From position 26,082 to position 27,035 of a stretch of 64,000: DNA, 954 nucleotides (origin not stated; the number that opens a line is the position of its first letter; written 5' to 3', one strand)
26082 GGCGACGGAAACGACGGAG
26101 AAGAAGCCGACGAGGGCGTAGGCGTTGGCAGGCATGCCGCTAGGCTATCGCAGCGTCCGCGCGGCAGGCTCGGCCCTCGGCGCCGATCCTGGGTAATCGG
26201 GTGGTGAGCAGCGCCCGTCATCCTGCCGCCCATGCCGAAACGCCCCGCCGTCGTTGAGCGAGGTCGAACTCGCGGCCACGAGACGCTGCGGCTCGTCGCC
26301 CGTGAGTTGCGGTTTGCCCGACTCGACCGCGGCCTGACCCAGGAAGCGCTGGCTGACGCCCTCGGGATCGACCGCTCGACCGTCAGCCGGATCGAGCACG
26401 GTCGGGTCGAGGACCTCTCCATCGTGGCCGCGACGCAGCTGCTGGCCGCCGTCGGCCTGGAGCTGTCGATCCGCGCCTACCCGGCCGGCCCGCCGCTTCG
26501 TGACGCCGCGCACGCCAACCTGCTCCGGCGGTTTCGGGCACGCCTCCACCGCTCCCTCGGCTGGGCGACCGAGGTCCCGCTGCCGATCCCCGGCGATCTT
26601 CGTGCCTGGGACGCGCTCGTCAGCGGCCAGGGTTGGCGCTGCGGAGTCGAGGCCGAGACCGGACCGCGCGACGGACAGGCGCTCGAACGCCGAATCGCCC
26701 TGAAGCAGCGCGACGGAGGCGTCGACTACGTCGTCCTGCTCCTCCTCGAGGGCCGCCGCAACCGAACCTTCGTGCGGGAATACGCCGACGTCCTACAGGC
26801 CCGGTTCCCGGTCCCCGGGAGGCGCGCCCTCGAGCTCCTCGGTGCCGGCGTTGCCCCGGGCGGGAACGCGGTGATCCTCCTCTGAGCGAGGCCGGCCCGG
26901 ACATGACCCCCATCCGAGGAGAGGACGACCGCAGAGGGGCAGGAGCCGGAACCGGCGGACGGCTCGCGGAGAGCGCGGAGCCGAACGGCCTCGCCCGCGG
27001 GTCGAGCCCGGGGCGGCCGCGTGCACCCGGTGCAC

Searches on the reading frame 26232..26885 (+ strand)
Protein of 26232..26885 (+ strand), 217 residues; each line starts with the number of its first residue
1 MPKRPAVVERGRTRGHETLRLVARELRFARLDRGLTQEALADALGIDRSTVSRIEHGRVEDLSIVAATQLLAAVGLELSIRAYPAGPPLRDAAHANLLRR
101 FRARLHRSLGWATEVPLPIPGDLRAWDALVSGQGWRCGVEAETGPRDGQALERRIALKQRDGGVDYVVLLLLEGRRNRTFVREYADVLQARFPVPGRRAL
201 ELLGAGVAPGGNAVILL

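Call 11: search_protein_families(library=pfam, proteins=[window:26232-26885:+], max_evalue=0.01)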
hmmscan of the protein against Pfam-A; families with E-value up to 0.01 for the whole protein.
window:26232-26885:+ (217 aa): 13 families
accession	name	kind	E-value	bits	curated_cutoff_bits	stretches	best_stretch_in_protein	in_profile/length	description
PF01381.28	HTH_3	-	5.4e-10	39.6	23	1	26-60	1-34/55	Helix-turn-helix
PF13560.12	HTH_31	-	1.5e-09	38.5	27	1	23-77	3-57/64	Helix-turn-helix domain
PF13744.12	HTH_37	-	4.6e-08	33.2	27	1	32-82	29-79/80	Helix-turn-helix domain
PF13413.12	HTH_25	-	5.3e-07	29.8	24.6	1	26-63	2-39/62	Helix-turn-helix domain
PF12844.13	HTH_19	-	3.2e-06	27.4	30.2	1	26-76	4-53/64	Helix-turn-helix domain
PF04545.22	Sigma70_r4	-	2.4e-05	24.2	24.1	1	26-56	15-42/50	Sigma-70, region 4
PF13384.12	HTH_23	-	0.00014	22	24.6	1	30-54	13-37/50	Homeodomain-like domain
PF20432.4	Xre-like-HTH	-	0.00024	21.7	25.8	1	34-58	23-46/63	Antitoxin Xre-like helix-turn-helix domain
PF13443.12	HTH_26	-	0.00025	21.7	22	1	32-66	8-42/63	Cro/C1-type HTH DNA-binding domain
PF13545.12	HTH_Crp_2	-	0.00037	20.8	27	1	29-54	17-42/70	Crp-like helix-turn-helix domain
PF09339.16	HTH_IclR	-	0.0006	20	22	1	28-54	12-38/52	IclR helix-turn-helix domain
PF12802.13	MarR_2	-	0.0018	18.9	27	1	33-54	19-40/61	MarR family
PF13412.12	HTH_24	-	0.008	16.2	21.9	0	32-53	15-36/48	Winged helix-turn-helix DNA-binding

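Call 12: find_encoding_contigs(protein=window:26232-26885:+, flank=10000, max_places=10)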
Protein window:26232-26885:+ (217 aa): 3 contigs read that carry it; 3 places shown.
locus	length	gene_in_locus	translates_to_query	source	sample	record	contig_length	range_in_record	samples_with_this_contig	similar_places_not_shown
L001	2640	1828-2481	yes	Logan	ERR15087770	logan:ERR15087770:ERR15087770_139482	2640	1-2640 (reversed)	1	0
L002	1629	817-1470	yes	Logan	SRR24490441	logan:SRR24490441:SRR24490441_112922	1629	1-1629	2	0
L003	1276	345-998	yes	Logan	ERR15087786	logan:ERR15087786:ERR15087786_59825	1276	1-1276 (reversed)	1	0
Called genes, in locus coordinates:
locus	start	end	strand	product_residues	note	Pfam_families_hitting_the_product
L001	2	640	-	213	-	?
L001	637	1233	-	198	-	PF03551:PadR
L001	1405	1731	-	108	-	-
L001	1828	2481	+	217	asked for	PF13560:HTH_31, PF13744:HTH_37, PF01381:HTH_3, PF04545:Sigma70_r4 (faint), PF12844:HTH_19 (weak), PF13413:HTH_25 (faint)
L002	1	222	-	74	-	?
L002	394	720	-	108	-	-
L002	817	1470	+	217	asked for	PF13560:HTH_31, PF13744:HTH_37, PF01381:HTH_3, PF04545:Sigma70_r4 (faint), PF12844:HTH_19 (weak), PF13413:HTH_25 (faint)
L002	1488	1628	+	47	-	?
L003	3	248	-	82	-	?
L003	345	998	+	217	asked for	PF13560:HTH_31, PF13744:HTH_37, PF01381:HTH_3, PF04545:Sigma70_r4 (faint), PF12844:HTH_19 (weak), PF13413:HTH_25 (faint)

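Call 31: find_homologous_proteins(query=window:26232-26885:+, max_evalue=0.00001)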
Query window:26232-26885:+ (217 aa): 1412 proteins with E <= 0.00001 among 5845 candidates; the best 120 are listed.
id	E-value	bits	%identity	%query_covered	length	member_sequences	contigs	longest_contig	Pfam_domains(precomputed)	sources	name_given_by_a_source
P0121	1.1e-132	458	100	100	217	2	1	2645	PF13744.13,PF12844.14,PF13413.13,PF01381.29,PF13560.13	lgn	-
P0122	7.5e-118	410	88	100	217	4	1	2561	PF13560.13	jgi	jgi:transcriptional regulator with XRE-family HTH domain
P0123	8.8e-114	396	90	97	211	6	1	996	PF13744.13,PF13413.13,PF13384.13,PF20432.5,PF01381.29,PF13560.13,PF13443.13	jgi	-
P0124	1.4e-104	366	79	100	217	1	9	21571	PF13744.13,PF01381.29,PF13560.13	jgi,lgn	jgi:transcriptional regulator with XRE-family HTH domain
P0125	1.6e-103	363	78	100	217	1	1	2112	PF13744.13,PF01381.29,PF13560.13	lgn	-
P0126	7.7e-103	361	78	100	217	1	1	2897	PF13744.13,PF01381.29,PF13560.13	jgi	jgi:transcriptional regulator with XRE-family HTH domain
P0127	8.8e-103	360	78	100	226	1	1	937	PF13744.13,PF01381.29,PF13560.13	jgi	-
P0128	3.6e-98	345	81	91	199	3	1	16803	PF13744.13,PF01381.29,PF13560.13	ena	-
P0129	4.3e-94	332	73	100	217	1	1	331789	PF13744.13,PF13560.13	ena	-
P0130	6.9e-93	328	72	100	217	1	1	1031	PF01381.29,PF13560.13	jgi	jgi:transcriptional regulator with XRE-family HTH domain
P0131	8.2e-91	321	71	100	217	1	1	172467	PF13744.13,PF01381.29,PF13560.13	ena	-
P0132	1.7e-90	320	71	100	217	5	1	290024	PF13744.13,PF01381.29,PF13560.13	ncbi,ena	-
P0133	2.2e-90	320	71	100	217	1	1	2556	PF13744.13,PF01381.29,PF13560.13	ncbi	ncbi:MAG TPA: helix-turn-helix transcriptional regulator [Candidatus Limnocylindrales bacterium]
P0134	2.8e-90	320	70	100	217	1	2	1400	PF01381.29,PF13560.13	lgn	-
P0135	6.4e-90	318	71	100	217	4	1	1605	PF13744.13,PF01381.29,PF13560.13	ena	-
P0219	3.6e-67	244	64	89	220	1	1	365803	PF13560.13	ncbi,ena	-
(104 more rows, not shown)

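Call 32: find_encoding_contigs(protein=P0129, flank=5000, max_places=3)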
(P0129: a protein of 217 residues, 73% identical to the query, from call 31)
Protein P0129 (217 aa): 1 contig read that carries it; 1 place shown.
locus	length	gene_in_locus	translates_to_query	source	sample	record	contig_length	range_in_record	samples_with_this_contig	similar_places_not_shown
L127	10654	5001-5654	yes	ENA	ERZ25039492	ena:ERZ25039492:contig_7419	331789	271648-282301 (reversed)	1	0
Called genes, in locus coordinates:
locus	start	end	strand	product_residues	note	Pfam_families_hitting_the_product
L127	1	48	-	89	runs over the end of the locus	-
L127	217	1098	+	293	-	PF00561:Abhydrolase_1, PF12146:Hydrolase_4, PF12697:Abhydrolase_6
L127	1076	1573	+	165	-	PF01243:PNPOx_N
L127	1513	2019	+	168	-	PF01243:PNPOx_N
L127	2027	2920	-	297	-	-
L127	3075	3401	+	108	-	-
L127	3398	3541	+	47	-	-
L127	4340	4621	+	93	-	PF00581:Rhodanese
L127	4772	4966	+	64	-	-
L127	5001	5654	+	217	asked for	PF13744:HTH_37 (weak), PF13560:HTH_31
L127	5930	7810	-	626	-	PF05548:Peptidase_M11 (weak)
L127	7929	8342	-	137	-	-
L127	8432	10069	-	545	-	PF00140:Sigma70_r1_2, PF04542:Sigma70_r2, PF04539:Sigma70_r3, PF04545:Sigma70_r4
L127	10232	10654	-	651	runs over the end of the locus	PF01807:Zn_ribbon_DnaG, PF08275:DNAG_N, PF01751:Toprim, PF13155:Toprim_2, PF13662:Toprim_4, PF10410:DnaB_bind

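Call 33: find_encoding_contigs(protein=P0132, flank=5000, max_places=3)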
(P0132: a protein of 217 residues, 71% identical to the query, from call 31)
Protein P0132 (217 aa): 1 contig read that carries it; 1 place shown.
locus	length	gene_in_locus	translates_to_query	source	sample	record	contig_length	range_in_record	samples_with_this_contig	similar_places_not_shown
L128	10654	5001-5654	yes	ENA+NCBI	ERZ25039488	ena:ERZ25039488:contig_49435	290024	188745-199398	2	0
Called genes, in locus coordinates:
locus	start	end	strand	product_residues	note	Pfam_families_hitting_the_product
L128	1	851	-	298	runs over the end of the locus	-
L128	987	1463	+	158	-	PF00520:Ion_trans (weak), PF07885:Ion_trans_2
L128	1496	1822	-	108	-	-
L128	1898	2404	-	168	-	-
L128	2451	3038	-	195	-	-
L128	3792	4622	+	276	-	PF00581:Rhodanese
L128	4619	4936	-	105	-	-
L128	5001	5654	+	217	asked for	PF13744:HTH_37 (weak), PF13560:HTH_31, PF01381:HTH_3 (weak)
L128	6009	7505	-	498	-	PF05548:Peptidase_M11 (weak), PF18370:RGI_lyase (faint)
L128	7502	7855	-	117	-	-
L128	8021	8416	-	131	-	-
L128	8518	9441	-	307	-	PF13469:Sulfotransfer_3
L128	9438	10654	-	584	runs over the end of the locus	PF00140:Sigma70_r1_2, PF04542:Sigma70_r2, PF04539:Sigma70_r3, PF04545:Sigma70_r4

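Call 34: find_encoding_contigs(protein=P0219, flank=5000, max_places=3)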
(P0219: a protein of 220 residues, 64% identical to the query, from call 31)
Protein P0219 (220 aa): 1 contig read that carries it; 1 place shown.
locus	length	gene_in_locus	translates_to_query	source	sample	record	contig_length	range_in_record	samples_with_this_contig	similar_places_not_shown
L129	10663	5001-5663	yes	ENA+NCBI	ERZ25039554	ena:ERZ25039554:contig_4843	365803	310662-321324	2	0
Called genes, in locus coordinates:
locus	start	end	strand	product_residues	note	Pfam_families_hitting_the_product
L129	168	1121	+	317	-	PF00581:Rhodanese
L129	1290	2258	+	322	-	PF04041:Glyco_hydro_130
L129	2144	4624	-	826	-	PF13439:Glyco_transf_4, PF00534:Glycos_transf_1, PF13524:Glyco_trans_1_2 (weak), PF13692:Glyco_trans_1_4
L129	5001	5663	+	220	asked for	PF13560:HTH_31 (weak)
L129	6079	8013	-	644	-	PF00140:Sigma70_r1_2, PF04542:Sigma70_r2, PF04539:Sigma70_r3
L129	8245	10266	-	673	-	PF01807:Zn_ribbon_DnaG, PF08275:DNAG_N, PF01751:Toprim, PF13155:Toprim_2, PF13662:Toprim_4, PF10410:DnaB_bind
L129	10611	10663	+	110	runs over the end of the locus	-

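Call 39: search_solved_structures(query=A2, max_evalue=1)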
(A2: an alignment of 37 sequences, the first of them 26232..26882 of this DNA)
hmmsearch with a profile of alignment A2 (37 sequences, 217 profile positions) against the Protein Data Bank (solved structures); distinct sequences matched with E-value up to 1: 71 (the best 60 are shown).
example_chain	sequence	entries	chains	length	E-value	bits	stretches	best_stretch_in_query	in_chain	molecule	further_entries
7ewc_A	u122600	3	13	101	6.4e-06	29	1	5-81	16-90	Putative antitoxin HigA2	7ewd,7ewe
3vk0_A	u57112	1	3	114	1.3e-05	28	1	16-77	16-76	Transcriptional regulator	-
6af3_B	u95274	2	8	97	3.4e-05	26.7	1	17-80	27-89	HigA antitoxin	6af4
8tac_A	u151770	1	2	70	4.7e-05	26.2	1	20-58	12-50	DBP48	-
2b5a_A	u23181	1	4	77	0.00011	25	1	18-74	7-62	C.BclI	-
4ghj_A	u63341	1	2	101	0.00016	24.5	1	14-65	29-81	Probable transcriptional regulator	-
3kxa_A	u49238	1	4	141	0.0002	24.2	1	2-77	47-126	Putative uncharacterized protein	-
1y9q_A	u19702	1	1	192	0.00024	23.9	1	20-115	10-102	transcriptional regulator, HTH_3 family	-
3qq6_A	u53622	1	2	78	0.00024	23.9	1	19-75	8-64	HTH-type transcriptional regulator sinR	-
7t5u_A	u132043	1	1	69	0.00031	23.5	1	19-77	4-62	Helix-turn-helix domain-containing protein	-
3eus_A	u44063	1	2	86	0.00035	23.3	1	21-78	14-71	DNA-binding protein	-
1y7y_A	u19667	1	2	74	0.00036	23.3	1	21-76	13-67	C.AhdI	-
2k9q_A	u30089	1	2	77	0.00038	23.2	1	21-78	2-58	uncharacterized protein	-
3f51_A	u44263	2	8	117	0.00056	22.7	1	20-92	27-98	Clp gene regulator (ClgR)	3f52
5tn0_A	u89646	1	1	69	0.00059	22.6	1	24-75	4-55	HTH-type transcriptional regulator SinR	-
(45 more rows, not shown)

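Call 40: find_related_loci(query=A2, collection=metagenome_contigs, flank=3000)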
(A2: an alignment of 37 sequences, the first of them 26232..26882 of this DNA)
Query A2 (217 aa) in metagenome_contigs; peptide patterns used: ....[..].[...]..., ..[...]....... (x = any residue, [..] = any of these).
600 stretches matched a pattern (row limit reached: there are more); 378 encode a relative of the query (tblastn E <= 1e-3); the best 80 are kept; 80 distinct loci.
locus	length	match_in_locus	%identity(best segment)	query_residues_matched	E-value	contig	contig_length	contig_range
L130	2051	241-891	71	1-217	2e-98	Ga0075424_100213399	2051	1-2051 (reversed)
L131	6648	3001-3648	60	1-217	5e-73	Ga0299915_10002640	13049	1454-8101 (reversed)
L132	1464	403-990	65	22-217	4e-77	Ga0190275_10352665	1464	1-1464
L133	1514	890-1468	64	25-217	2e-76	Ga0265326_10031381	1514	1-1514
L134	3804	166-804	60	3-217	2e-72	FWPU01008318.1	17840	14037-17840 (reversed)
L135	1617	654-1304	57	1-217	2e-75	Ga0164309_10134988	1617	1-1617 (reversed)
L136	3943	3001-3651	58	1-217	1e-71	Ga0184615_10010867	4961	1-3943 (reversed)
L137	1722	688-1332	59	3-217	9e-75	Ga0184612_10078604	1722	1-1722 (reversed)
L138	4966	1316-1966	61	1-217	2e-71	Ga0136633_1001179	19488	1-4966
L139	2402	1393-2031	57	3-217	2e-71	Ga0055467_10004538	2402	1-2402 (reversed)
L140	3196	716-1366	58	1-217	2e-70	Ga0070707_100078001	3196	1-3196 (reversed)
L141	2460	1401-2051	57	1-217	4e-71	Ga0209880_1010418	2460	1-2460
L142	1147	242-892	54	1-217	7e-75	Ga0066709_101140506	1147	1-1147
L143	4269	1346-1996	57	1-217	1e-69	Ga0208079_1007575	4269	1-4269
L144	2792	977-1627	57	1-217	2e-70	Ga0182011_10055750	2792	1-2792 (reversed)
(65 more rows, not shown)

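Call 47: predict_structure(alignment_id=A2)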
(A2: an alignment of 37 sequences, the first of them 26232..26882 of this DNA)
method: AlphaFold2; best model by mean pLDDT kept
length: 217 residues; sequences in the alignment: 37
mean_pLDDT: 88.4   pTM: 0.61
mean pLDDT of the five models: 88.4, 86.7, 84.7, 83.5, 81.7
residues with pLDDT >= 90: 145; 70-90: 46; 50-70: 21; < 50: 5
segments of 3 or more residues with pLDDT < 50: none
pLDDT, mean of each block of 10 residues (from residue 1): 61 86 95 97 96 93 93 92 58 89 98 69 77 95 89 89 92 95 93 96 98 97
secondary structure, 60 per line:
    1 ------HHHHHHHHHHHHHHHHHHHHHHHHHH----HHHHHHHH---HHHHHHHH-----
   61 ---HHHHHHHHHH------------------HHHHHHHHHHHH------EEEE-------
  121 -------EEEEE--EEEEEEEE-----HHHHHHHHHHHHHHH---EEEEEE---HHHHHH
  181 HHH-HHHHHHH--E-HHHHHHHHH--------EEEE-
elements in order: H7-32 H37-44 H48-55 H64-73 H92-103 E110-113 E128-132 E135-142 H148-162 E166-171 H175-183 H185-191 H196-204 E213-216
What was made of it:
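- Residue 48 is the first residue of the predicted recognition helix, H48-55 (call 47).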

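Call 50: fold_search(model_id=the predicted structure, library=pdb)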
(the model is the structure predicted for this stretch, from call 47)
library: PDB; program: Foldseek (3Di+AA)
matches with E <= 10: 389; with E <= 0.001: 0
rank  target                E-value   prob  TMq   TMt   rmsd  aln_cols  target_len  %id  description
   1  2b5a_C                2.2e-03  1.00  0.26  0.69   1.4        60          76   32  C.BclI, Control Element of the BclI Restriction-Modification System (released 2006-01-03)
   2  3vk0_B                2.2e-03  1.00  0.26  0.62   5.8        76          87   32  Crystal Structure of hypothetical transcription factor NHTF from Neisseria (released 2012-03-14)
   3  3clc_A                3.6e-03  1.00  0.26  0.70   1.3        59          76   29  Crystal Structure of the Restriction-Modification Controller Protein C.Esp1396I Tetramer in Complex with its Natural 3 (released 2008-07-29)
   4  2b5a_B                3.8e-03  1.00  0.26  0.71   1.4        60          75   32  C.BclI, Control Element of the BclI Restriction-Modification System (released 2006-01-03)
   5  4pu7_B                4.6e-03  1.00  0.26  0.79   1.9        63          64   24  Shewanella oneidensis Toxin Antitoxin System Antitoxin Protein HipB Resolution 1.85 (released 2014-08-06)
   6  1y7y_B                5.3e-03  1.00  0.26  0.79   1.5        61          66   36  High-resolution crystal structure of the restriction-modification controller protein C.AhdI from Aeromonas hydrophila (released 2005-02-22)
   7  1y7y_A                5.3e-03  1.00  0.27  0.77   1.6        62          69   35  High-resolution crystal structure of the restriction-modification controller protein C.AhdI from Aeromonas hydrophila (released 2005-02-22)
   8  5k98_B                5.3e-03  1.00  0.27  0.75   1.7        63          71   22  Structure of HipA-HipB-O2-O3 complex (released 2016-06-22)
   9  2b5a_A                5.6e-03  1.00  0.26  0.69   1.3        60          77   32  C.BclI, Control Element of the BclI Restriction-Modification System (released 2006-01-03)
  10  7n10_B                5.6e-03  1.00  0.25  0.76   1.8        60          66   25  Co-crystal structure of Prx with ComR DNA binding domain (released 2021-07-28)
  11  3clc_B                5.6e-03  1.00  0.23  0.60   2.0        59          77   27  Crystal Structure of the Restriction-Modification Controller Protein C.Esp1396I Tetramer in Complex with its Natural 3 (released 2008-07-29)
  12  4yg1_A                6.0e-03  1.00  0.26  0.74   1.7        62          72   22  HipB-O1-O2 complex/P21212 crystal form (released 2015-07-29)
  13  4pu4_D                6.0e-03  1.00  0.25  0.63   3.0        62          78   24  Shewanella oneidensis MR-1 Toxin Antitoxin System HipA, HipB and its operator DNA complex (space group P21) (released 2014-08-06)
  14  2wiu_B                6.8e-03  1.00  0.27  0.75   3.4        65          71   22  Mercury-modified bacterial persistence regulator hipBA (released 2009-07-28)
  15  4ghj_A                7.2e-03  1.00  0.25  0.68   1.7        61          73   31  1.75 Angstrom Crystal Structure of Transcriptional Regulator ftom Vibrio vulnificus. (released 2012-08-15)
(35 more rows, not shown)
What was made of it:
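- On XRE-family HTH regulator with palindromic operators: A PDB profile search and Foldseek hit HigA, HipB, C-proteins, SinR and 434 repressor (calls 39, 50).
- Closest known: Restriction-modification controller. Same: The HTH domain is structurally closest to C.BclI, C.Esp1396I and C.AhdI, at 29-36% identity (calls 39, 50).
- The HTH is structurally closest to R-M controller proteins, HipB and HigA (calls 39, 50).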

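Call 51: search_protein_families(library=ncbifam, proteins=[window:26232-26882:+], max_evalue=1)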
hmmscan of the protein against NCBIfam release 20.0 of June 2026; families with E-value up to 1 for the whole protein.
window:26232-26882:+ (217 aa): 22 families
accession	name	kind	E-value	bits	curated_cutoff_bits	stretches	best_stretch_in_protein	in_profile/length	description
TIGR03070.1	couple_hipB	subfamily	2.3e-07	30.6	71.65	1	23-78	4-58/58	type II toxin-antitoxin system Y4mF family antitoxin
TIGR03830.1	CxxCG_CxxCG_HTH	subfamily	2.2e-05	24.2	61.8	1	20-60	64-104/127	type II TA system antitoxin MqsA family protein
NF041951.1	phage_RstR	subfamily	0.00097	19.4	80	1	24-59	5-40/108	RstR family transcriptional repressor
NF047948.1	male_kill_WMK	equivalog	0.0012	18.4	300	1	20-60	161-201/300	WO male-killing family protein Wmk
TIGR00270.2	TIGR00270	equivalog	0.0013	18.6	110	1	24-59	78-113/159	multiprotein bridging factor aMBF1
NF007271.0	PRK09726.1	equivalog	0.0024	17.8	79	1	22-76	13-66/88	type II toxin-antitoxin system antitoxin HipB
NF038139.1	Reg_Aceta_RamB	equivalog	0.0034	16.1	700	1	22-62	3-42/465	acetate metabolism transcriptional regulator RamB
NF058600.1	TransRegSco1979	equivalog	0.0059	15.7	350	1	22-76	9-62/280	Sco1979 family transcriptional regulator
TIGR02937.1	sigma70-ECF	superfamily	0.0063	16.2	42.9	1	28-56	127-155/165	sigma-70 family RNA polymerase sigma factor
TIGR02607.1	antidote_HigA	equivalog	0.0076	16.1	47.7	1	34-59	20-45/81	HigA family addiction module antitoxin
NF004471.0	PRK05803.1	subfamily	0.01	15.1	252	1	32-60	194-222/235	RNA polymerase sporulation sigma factor SigK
NF008109.0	PRK10856.1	equivalog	0.016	14.9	208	1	23-60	16-53/334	cytoskeleton protein RodZ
NF006015.0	PRK08154.1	subfamily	0.016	14.4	204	1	14-78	23-86/314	anaerobic benzoate catabolism transcriptional regulator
NF007408.0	PRK09943.1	equivalog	0.018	14.6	211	1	25-79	11-64/185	HTH-type transcriptional regulator PuuR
NF047542.1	telomere_Tap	equivalog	0.079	11.6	600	1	29-61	25-57/695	telomere-associated protein Tap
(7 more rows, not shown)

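Call 71: search_protein_families(library=padloc, proteins=[window:26232-26882:+], max_evalue=1)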
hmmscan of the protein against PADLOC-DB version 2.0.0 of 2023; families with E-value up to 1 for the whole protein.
window:26232-26882:+ (217 aa): 18 families
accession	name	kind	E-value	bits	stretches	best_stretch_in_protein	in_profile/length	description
PDLC02926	HTH_VI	-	4.5e-06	24.8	1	24-59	4-39/92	-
PDLC03947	RmrA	-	9.8e-06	22.6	1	20-60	10-50/383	-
PDLC03664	Control_protein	-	1.7e-05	23.2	1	24-77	16-68/74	control protein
PDLC03665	Control_protein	-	2.2e-05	22.6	1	23-79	10-66/77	control protein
PDLC03949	RmrA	-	0.00016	18.7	1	24-60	5-41/363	-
PDLC03954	RmrA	-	0.0003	17.8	1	20-59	9-48/380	-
PDLC04142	capH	-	0.00084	18.4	1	25-75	10-59/103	capH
PDLC03952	RmrA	-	0.0014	15.6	1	16-58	17-59/395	-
PDLC03668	Control_protein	-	0.0028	16.1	1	27-65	14-51/79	control protein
PDLC03946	RmrA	-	0.0041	13.9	1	24-60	5-41/357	-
PDLC03948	RmrA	-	0.0042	14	1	20-59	7-46/397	-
PDLC03955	RmrA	-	0.005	14.1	1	23-103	22-99/371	-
PDLC03944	RmrA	-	0.0057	13.8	1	24-59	9-44/384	-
PDLC03956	RmrA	-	0.0071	13.4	1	21-107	8-90/399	-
PDLC03951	RmrA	-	0.0073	13.3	1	24-58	11-45/400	-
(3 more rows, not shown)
